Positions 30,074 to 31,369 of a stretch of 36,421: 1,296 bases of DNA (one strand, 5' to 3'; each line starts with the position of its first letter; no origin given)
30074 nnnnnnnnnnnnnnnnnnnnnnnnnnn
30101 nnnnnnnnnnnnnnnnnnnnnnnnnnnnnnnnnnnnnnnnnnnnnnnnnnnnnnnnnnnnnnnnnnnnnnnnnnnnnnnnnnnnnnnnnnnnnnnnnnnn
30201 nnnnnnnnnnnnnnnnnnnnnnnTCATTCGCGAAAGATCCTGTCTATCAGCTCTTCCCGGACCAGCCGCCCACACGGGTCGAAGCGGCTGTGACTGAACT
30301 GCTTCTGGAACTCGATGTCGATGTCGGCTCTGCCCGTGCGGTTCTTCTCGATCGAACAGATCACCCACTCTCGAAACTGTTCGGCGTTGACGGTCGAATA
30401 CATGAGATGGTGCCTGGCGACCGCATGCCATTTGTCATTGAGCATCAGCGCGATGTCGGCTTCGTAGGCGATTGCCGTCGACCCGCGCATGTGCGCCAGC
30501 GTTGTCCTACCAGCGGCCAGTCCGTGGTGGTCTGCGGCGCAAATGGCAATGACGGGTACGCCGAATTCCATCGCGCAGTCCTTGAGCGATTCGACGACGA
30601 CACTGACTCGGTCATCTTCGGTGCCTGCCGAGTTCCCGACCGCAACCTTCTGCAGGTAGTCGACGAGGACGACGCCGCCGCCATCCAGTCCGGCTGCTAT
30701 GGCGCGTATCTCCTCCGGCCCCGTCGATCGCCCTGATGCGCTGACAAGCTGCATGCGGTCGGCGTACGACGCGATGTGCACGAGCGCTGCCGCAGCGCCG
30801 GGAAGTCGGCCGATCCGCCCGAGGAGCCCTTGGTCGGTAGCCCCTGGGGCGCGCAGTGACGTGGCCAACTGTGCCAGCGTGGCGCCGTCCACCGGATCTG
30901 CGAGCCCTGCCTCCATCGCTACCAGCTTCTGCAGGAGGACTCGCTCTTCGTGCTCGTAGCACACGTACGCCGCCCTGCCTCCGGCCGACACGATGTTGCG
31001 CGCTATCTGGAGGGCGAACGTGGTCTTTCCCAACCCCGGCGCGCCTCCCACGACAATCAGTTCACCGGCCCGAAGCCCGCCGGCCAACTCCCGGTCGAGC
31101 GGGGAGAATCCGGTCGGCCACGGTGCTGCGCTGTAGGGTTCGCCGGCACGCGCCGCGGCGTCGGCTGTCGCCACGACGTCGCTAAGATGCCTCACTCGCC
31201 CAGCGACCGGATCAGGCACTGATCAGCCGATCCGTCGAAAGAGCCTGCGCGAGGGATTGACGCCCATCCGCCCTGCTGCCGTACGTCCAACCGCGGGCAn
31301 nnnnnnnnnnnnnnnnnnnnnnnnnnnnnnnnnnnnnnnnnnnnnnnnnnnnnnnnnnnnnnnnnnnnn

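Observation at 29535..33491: Four-gene module: GAF histidine kinase, NarL-type regulator, stand-alone DnaB-C/RecA-like ATPase and ICMT-family membrane methyltransferase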

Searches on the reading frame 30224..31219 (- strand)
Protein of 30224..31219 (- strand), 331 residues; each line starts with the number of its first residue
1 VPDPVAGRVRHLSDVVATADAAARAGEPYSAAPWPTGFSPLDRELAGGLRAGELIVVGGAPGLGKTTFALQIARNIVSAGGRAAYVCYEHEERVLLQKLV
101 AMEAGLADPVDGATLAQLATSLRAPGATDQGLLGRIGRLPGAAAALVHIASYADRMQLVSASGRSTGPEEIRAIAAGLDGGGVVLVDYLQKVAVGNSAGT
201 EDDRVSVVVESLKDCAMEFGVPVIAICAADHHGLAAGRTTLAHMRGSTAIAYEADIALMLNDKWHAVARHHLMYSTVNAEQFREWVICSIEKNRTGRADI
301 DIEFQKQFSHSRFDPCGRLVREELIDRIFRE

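Call 3: search_protein_families(library=pfam, proteins=[window:30224-31219:-], max_evalue=0.01)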
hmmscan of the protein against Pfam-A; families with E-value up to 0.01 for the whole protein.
window:30224-31219:- (331 aa): 6 families
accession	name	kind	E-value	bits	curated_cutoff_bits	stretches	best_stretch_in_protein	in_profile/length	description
PF03796.21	DnaB_C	-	9.3e-27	94.5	27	2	168-309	114-251/255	DnaB-like helicase C terminal domain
PF13481.12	AAA_25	-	1.8e-09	38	27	1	45-227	26-188/195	AAA domain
PF06745.19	ATPase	-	1.3e-07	31.6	26.6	1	35-103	2-71/231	KaiC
PF13191.12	AAA_16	-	0.00019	22.4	32.6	1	48-144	18-113/167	AAA ATPase domain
PF09848.15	SLFN-g3_helicase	-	0.00028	20.7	24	1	54-214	3-140/354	Schlafen group 3, DNA/RNA helicase domain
PF00154.27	RecA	-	0.0035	17.3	27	1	36-91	35-91/262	recA bacterial DNA recombination protein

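Call 4: search_protein_families(library=ncbifam, proteins=[window:30224-31219:-], max_evalue=0.01)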
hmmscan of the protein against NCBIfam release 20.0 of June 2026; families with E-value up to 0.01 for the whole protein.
window:30224-31219:- (331 aa): 28 families (the best 25 are shown)
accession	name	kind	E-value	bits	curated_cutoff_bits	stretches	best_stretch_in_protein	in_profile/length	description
TIGR00665.1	DnaB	equivalog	1.4e-24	86.7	385.25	2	31-106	175-250/435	replicative DNA helicase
TIGR03600.1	phage_DnaB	exception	6.8e-22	78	498.65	1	31-261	174-387/421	phage replicative helicase, DnaB family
NF004384.0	PRK05748.1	equivalog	4.7e-20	71.6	525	1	34-310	186-438/452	replicative DNA helicase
NF005424.0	PRK07004.1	equivalog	5.9e-17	61.3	834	1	12-260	174-406/460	replicative DNA helicase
NF005852.0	PRK07773.1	equivalog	4.6e-16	58.3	780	2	28-105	194-271/886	replicative DNA helicase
NF006306.0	PRK08506.1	equivalog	3e-14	52.5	596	2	35-103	176-243/472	replicative DNA helicase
NF006443.0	PRK08760.1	equivalog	9.7e-14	50.5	741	2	182-259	341-420/476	replicative DNA helicase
NF006606.0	PRK09165.1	equivalog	1.4e-13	50.3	540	2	33-79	199-244/497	replicative DNA helicase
NF004109.0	PRK05595.1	equivalog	2.3e-13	49.6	737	1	35-261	185-394/444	replicative DNA helicase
NF040583.1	dnaB_SPI-7_type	exception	2.1e-12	46.8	655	2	34-104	177-248/434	SPI-7-type island replicative DNA helicase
NF006458.0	PRK08840.1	equivalog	7.8e-12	44.6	884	1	36-314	202-454/464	replicative DNA helicase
NF005369.0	PRK06904.1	equivalog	3.3e-11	42.6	809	1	35-314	207-462/474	replicative DNA helicase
NF004629.0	PRK05973.1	equivalog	9.4e-11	41.2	156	1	43-106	55-118/237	DNA helicase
NF005945.0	PRK08006.1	equivalog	2.6e-10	39.7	898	1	36-260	209-418/471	replicative DNA helicase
NF005240.0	PRK06749.1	subfamily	4.4e-09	35.6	686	1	35-102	170-236/428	replicative DNA helicase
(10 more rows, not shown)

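Call 5: search_protein_families(library=padloc, proteins=[window:30224-31219:-], max_evalue=0.01)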
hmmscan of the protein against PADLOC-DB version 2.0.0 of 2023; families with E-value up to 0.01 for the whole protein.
window:30224-31219:- (331 aa): 2 families
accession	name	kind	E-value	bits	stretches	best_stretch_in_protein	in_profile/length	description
PDLC04140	mad8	-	8.3e-05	20.2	1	49-102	24-70/314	mads_8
PDLC05079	PDC-S73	-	0.008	13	0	50-80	189-219/752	-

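Call 6: find_homologous_proteins(query=window:30224-31219:-)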
Query window:30224-31219:- (331 aa): 832 proteins with E <= 0.001 among 8000 candidates; the best 120 are listed.
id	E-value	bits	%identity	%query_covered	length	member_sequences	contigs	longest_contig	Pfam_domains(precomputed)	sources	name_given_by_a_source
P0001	4.5e-203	691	100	95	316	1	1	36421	PF06745.20,PF03796.22,PF13481.13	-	-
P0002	8.3e-133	461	64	97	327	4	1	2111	PF06745.20,PF03796.22,PF13481.13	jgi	jgi:replicative DNA helicase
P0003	2.5e-132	459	65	97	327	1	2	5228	PF06745.20,PF03796.22,PF13481.13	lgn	-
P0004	1.4e-125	437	61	98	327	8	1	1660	PF03796.22,PF13481.13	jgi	jgi:replicative DNA helicase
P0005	2.2e-120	420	60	97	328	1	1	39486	PF06745.20,PF03796.22,PF13481.13,PF13191.13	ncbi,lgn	-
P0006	4.3e-119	415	59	98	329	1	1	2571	PF06745.20,PF03796.22,PF13481.13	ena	-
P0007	9.5e-119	414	59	97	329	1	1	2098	PF06745.20,PF03796.22,PF13481.13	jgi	jgi:replicative DNA helicase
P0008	4.6e-116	405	58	97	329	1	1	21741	PF06745.20,PF03796.22,PF13481.13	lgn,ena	-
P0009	4.9e-114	399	57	98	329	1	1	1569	PF06745.20,PF03796.22,PF13481.13,PF13191.13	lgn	-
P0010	1.1e-113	398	58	98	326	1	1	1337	PF06745.20,PF03796.22,PF13481.13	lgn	-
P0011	1.4e-113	397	58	97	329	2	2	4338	PF06745.20,PF03796.22,PF13481.13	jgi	jgi:replicative DNA helicase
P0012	1.6e-109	384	55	97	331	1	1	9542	PF06745.20,PF03796.22,PF13481.13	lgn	-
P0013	4.3e-102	360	54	96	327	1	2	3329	PF06745.20,PF03796.22,PF13481.13,PF13191.13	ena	-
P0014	5.8e-100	353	53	96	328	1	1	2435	PF06745.20,PF03796.22,PF13481.13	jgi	jgi:replicative DNA helicase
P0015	3.5e-99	350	52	96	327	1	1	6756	PF06745.20,PF03796.22,PF13481.13,PF13191.13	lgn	-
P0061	6.3e-89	316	51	96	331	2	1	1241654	PF06745.20,PF03796.22,PF13481.13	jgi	jgi:replicative DNA helicase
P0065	3.0e-88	314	48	97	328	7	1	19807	PF06745.20,PF03796.22,PF13481.13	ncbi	-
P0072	3.1e-86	308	46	97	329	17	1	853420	PF06745.20,PF03796.22,PF13481.13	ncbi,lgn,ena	-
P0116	5.1e-81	290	47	97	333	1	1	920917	PF06745.20,PF03796.22,PF13481.13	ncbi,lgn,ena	-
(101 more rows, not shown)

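Call 9: find_related_loci(query=A1, collection=genome_contigs, flank=8000)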
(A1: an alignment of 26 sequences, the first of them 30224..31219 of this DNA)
Query A1 (331 aa) in genome_contigs; peptide patterns used: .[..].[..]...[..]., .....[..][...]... (x = any residue, [..] = any of these).
502 stretches matched a pattern; 477 encode a relative of the query (tblastn E <= 1e-3); the best 80 are kept; 80 distinct loci.
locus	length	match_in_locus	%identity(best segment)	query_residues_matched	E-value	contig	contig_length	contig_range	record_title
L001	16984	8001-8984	63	4-326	1e-135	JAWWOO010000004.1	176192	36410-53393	MAG: Frankiales bacterium isolate BP_349 scaffold_3471947, whole genome shotgun sequence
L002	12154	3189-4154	60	12-331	4e-121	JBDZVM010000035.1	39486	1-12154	MAG: Actinomycetales bacterium isolate PE_dung18 NODE_361_length_39486, whole genome shotgun sequence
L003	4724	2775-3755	51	5-331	9e-98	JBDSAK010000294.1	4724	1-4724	MAG: Mycobacteriales bacterium isolate cluster1_bin.108 k127_3934649, whole genome shotgun sequence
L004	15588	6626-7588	49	10-329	1e-94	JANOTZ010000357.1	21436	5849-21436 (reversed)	MAG: Frankiales bacterium isolate VAR_39_metabat_200 VAR_39_k141_4989764, whole genome shotgun sequence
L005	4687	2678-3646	50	12-331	6e-93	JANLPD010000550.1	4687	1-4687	MAG: Frankiales bacterium isolate OTE_38_metabat_424 OTE_38_k141_3696369, whole genome shotgun sequence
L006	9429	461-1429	48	10-331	5e-93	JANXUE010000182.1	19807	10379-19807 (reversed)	MAG: Frankiales bacterium isolate 339R_metabat_269 339R_k141_754333, whole genome shotgun sequence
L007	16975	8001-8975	49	12-331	5e-92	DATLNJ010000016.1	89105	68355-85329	MAG TPA_asm: Frankiaceae bacterium isolate SMAG_U13797 k141_796806, whole genome shotgun sequence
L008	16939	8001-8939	49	12-326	1e-91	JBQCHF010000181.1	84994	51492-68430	MAG: Motilibacteraceae bacterium isolate bin705 k141_498626, whole genome shotgun sequence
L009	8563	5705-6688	47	5-331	1e-91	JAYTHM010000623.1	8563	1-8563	MAG: Frankiales bacterium isolate GFS_2522 GFS_2522_622, whole genome shotgun sequence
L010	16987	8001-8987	47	9-331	2e-91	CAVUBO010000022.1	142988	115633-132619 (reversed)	MAG: uncultured Actinomycetota bacterium isolate MFD05674.bin.3.310 genome assembly, contig: contig_49876, whole genome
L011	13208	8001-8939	49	12-326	1e-90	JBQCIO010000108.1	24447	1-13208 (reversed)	MAG: Motilibacteraceae bacterium isolate bin843 k141_183322, whole genome shotgun sequence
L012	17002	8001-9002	46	4-331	2e-90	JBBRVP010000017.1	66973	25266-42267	MAG: Jiangellales bacterium isolate La3_metabat2.200 La3_metabat2.200_K_105834_L_66973_cov_21.9986, whole genome shotgun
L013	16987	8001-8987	45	9-331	1e-89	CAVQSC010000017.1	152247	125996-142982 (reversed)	MAG: uncultured Actinomycetota bacterium isolate MFD09848.bin.2.104 genome assembly, contig: contig_37385, whole genome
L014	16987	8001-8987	47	9-331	2e-90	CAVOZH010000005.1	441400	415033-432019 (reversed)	MAG: uncultured Actinomycetota bacterium isolate MFD09848.bin.1.114 genome assembly, contig: contig_5468, whole genome s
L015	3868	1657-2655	46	5-331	7e-90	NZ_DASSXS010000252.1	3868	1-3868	MAG: Nocardioides sp. isolate SMAG_U656 k141_271336, whole genome shotgun sequence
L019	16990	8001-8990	47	7-329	1e-88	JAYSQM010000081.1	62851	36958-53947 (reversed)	MAG: Phycicoccus sp. isolate GFS_11768 GFS_11768_80, whole genome shotgun sequence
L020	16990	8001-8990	47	7-331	3e-88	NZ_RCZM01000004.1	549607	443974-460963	Pedococcus bigeumensis strain S9.3A scaffold4.1, whole genome shotgun sequence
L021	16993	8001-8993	45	7-331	2e-88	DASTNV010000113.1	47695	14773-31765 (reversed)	MAG TPA_asm: Lapillicoccus sp. isolate SMAG_U2153 k141_560133, whole genome shotgun sequence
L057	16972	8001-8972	46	12-329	5e-84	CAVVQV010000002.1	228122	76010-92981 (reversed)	MAG: uncultured Actinomycetota bacterium isolate MFD02581.bin.3.448 genome assembly, contig: contig_17458, whole genome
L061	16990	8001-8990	44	8-331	8e-84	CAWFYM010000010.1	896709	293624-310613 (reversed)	MAG: uncultured Actinomycetota bacterium isolate MFD05442.bin.1.323 genome assembly, contig: contig_5621, whole genome s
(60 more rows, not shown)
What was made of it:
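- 477 GTDB species genomes encode a relative (call 9).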

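Call 11: find_encoding_contigs(protein=P0001, flank=10000, max_places=3)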
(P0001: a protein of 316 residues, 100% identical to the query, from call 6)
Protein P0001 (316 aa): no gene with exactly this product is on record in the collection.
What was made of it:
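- Tried and rejected: Looking up the window's own ATPase gene call found nothing on record (call 11).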

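Call 12: find_encoding_contigs(protein=P0072, flank=10000, max_places=3)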
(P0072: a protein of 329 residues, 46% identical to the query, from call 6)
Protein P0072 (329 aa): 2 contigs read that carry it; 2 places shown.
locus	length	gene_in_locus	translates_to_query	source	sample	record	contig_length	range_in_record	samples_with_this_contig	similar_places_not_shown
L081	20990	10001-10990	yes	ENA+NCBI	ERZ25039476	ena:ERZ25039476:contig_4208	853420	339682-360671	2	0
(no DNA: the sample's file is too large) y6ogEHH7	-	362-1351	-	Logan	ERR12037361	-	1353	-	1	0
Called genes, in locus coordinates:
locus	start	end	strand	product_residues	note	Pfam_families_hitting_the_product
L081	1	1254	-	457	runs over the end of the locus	PF02470:MlaD, PF11887:Mce4_CUP1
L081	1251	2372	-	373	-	PF02470:MlaD, PF11887:Mce4_CUP1, PF28175:T4SS_LegC2C7 (weak)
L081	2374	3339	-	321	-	PF02470:MlaD, PF11887:Mce4_CUP1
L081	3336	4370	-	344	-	PF02470:MlaD, PF11887:Mce4_CUP1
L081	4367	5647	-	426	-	PF02470:MlaD, PF11887:Mce4_CUP1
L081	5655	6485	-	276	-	PF02405:MlaE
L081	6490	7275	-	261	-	PF02405:MlaE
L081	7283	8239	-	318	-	PF00005:ABC_tran, PF13304:AAA_21 (weak)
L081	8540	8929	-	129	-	PF16320:Ribosomal_L12_N, PF00542:Ribosomal_L12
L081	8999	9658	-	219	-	PF00466:Ribosomal_L10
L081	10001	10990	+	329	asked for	PF03796:DnaB_C, PF06745:ATPase, PF13481:AAA_25, PF03796:DnaB_C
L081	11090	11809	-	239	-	PF00687:Ribosomal_L1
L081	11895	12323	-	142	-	PF03946:Ribosomal_L11_N, PF00298:Ribosomal_L11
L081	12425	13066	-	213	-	PF02357:NusG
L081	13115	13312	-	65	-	-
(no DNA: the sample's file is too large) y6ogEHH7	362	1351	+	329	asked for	PF03796:DnaB_C, PF06745:ATPase, PF13481:AAA_25, PF03796:DnaB_C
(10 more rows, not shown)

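Call 18: search_protein_families(library=pfam, proteins=[L019:6873-7886:+, L019:9017-10258:+, L019:10255-11601:+, L019:11564-12865:+, L019:12928-13770:+, L019:14247-16073:+, L020:9845-10498:+, L004:7606-9045:-, L061:9039-10955:-, L021:6287-7903:+], max_evalue=0.01)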
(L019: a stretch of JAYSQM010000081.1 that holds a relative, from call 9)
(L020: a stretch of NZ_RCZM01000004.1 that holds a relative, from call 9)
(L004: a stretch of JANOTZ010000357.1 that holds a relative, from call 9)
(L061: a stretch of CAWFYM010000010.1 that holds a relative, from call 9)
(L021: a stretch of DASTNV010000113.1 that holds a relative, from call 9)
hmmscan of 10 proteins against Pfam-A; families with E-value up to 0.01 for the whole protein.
L019:6873-7886:+ (337 aa): 1 family
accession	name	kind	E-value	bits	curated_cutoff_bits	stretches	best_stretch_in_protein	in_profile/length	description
PF00491.26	Arginase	-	1.7e-82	277.4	22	1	31-310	1-277/280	Arginase family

L019:9017-10258:+ (413 aa): 3 families
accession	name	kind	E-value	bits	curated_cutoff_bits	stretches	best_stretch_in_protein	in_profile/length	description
PF08436.17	DXP_redisom_C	-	3.4e-37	126.9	26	1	161-244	1-84/84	1-deoxy-D-xylulose 5-phosphate reductoisomerase C-terminal domain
PF13288.12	DXPR_C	-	1.2e-35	122.7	27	1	277-397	2-114/115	DXP reductoisomerase C-terminal domain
PF02670.22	DXP_reductoisom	-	1.8e-33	116.4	21.7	1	15-149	1-129/129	1-deoxy-D-xylulose 5-phosphate reductoisomerase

L019:10255-11601:+ (448 aa): 4 families
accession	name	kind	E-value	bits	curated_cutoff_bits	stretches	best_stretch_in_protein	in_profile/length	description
PF02163.28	Peptidase_M50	-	1.4e-41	142.7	27.2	1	10-406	2-207/221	Peptidase family M50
PF17820.7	PDZ_6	-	1.1e-09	38.3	27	1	184-232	6-54/54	PDZ domain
PF13180.12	PDZ_2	-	7e-05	23.5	27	1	185-240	21-77/80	PDZ domain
PF00595.29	PDZ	-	0.00031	21.5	23.2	1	185-230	34-80/81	PDZ domain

L019:11564-12865:+ (433 aa): 1 family
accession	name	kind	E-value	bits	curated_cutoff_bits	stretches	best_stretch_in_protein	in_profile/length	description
PF04551.19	GcpE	-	4e-142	473.7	32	1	68-407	2-340/343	GcpE protein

L019:12928-13770:+ (280 aa): 7 families
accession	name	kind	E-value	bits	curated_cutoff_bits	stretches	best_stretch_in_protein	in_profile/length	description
PF13312.11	DUF4081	-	2.7e-34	118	25.3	1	47-152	1-104/105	Domain of unknown function (DUF4081)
PF00583.31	Acetyltransf_1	-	1.4e-09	38.7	20.7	1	183-269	28-116/116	Acetyltransferase (GNAT) family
PF13508.13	Acetyltransf_7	-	2.3e-06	28.3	27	1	187-271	2-84/84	Acetyltransferase (GNAT) domain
PF08445.16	FR47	-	1.1e-05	25.8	22.1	1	213-272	22-80/86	FR47-like protein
PF13673.13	Acetyltransf_10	-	0.00023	21.6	23.6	1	213-274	52-112/128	Acetyltransferase (GNAT) domain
PF13527.13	Acetyltransf_9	-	0.00035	21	25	1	142-270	2-125/127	Acetyltransferase (GNAT) domain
PF13302.13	Acetyltransf_3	-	0.0032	18.6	25.4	1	217-270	84-138/138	Acetyltransferase (GNAT) domain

L019:14247-16073:+ (608 aa): 3 families
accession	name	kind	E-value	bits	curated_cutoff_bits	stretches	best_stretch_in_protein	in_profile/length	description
PF00587.30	tRNA-synt_2b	-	1.6e-28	100.4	29.3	1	114-492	1-177/179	tRNA synthetase class II core domain (G, H, P, S and T)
PF03129.25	HGTP_anticodon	-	2.4e-18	66.5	21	1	510-600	1-92/94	Anticodon binding domain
PF04073.20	tRNA_edit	-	1.8e-10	41.4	25.5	1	277-407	1-115/123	Aminoacyl-tRNA editing domain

L020:9845-10498:+ (217 aa): 0 families

L004:7606-9045:- (479 aa): 0 families

L061:9039-10955:- (638 aa): 0 families

L021:6287-7903:+ (538 aa): 1 family
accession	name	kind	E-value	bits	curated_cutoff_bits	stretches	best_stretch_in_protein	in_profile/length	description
PF00171.27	Aldedh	-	9.4e-164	545.8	23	1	74-534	1-461/461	Aldehyde dehydrogenase family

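Call 19: search_solved_structures(query=A1, max_evalue=0.001, show_alignments=1)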
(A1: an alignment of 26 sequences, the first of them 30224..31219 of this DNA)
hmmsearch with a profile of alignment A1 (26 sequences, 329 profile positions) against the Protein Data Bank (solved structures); distinct sequences matched with E-value up to 0.001: 94 (the best 60 are shown).
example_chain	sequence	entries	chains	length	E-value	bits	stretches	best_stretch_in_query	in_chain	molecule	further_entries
3cmu_A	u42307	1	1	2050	1.2e-47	165.9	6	21-108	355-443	Protein recA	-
3cmt_A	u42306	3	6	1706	1.6e-39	139.2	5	21-108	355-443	Protein recA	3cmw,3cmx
3cmv_A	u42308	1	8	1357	3.8e-32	115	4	21-108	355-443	Protein recA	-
2vye_A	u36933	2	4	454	4.2e-24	88.5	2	5-102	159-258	REPLICATIVE DNA HELICASE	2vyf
2r6a_A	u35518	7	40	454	2.2e-23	86.2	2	6-102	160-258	Replicative helicase | Replicative DNA helicase DnaB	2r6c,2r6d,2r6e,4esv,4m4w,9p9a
4nmn_A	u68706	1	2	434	5e-22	81.7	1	27-257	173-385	Replicative DNA helicase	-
4a1f_A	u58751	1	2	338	4.6e-19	72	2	162-259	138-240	REPLICATIVE DNA HELICASE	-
4zc0_A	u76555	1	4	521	1.2e-18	70.6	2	164-259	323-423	Replicative DNA helicase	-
8zn5_B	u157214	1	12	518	3.1e-18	69.3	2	24-112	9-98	KaiC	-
9dls_A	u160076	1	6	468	1.5e-17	67.1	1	26-257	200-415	Replicative DNA helicase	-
6t66_A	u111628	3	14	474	1.5e-17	67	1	26-257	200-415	Replicative DNA helicase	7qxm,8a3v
2q6t_A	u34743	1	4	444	2.7e-17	66.2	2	161-257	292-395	DnaB replication fork helicase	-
8zn6_F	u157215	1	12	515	7.7e-17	64.7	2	23-93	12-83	KaiC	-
6kza_A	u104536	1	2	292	1e-16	64.3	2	164-257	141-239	Replicative DNA helicase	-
3bh0_A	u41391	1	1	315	1.7e-16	63.5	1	28-257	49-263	DNAB-LIKE REPLICATIVE HELICASE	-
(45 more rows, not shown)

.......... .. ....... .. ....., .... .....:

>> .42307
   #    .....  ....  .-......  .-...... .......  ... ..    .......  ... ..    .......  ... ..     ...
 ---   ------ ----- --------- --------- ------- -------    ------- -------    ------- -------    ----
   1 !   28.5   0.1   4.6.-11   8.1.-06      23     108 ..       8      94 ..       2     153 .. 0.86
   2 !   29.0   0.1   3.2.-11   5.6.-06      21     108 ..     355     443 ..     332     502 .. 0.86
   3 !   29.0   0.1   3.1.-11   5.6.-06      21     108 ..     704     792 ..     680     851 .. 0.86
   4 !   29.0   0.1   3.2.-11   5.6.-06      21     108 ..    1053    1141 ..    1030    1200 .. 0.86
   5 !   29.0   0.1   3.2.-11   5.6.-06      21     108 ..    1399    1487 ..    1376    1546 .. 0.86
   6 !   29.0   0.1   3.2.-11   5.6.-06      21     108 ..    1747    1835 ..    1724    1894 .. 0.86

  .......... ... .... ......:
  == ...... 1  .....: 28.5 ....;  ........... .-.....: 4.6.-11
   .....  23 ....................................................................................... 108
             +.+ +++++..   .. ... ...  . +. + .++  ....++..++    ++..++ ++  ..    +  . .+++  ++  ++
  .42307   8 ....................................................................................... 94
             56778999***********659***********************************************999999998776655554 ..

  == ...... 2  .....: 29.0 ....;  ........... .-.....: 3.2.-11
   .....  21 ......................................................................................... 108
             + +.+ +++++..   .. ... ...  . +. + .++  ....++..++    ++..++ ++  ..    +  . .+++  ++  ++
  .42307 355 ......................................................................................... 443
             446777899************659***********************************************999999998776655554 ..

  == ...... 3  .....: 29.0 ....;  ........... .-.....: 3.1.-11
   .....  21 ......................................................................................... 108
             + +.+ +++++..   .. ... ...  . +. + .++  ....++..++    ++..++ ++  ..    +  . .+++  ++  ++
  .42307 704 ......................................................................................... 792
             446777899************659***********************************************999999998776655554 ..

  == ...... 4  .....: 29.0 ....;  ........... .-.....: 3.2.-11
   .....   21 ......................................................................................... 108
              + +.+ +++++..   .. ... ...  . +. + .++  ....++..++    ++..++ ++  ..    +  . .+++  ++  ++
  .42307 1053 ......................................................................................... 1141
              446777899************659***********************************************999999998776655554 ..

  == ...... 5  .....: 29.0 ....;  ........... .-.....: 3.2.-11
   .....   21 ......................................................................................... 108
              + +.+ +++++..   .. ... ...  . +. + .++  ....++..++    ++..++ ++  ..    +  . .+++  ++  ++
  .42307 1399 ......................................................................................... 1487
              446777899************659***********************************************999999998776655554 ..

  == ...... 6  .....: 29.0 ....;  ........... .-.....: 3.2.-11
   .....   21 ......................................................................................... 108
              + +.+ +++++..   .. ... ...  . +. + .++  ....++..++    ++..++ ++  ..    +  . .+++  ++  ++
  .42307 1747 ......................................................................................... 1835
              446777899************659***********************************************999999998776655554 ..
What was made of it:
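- On DnaB replicative helicase: The profile aligns query residues 5-102 to DnaB 159-258 (call 19).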
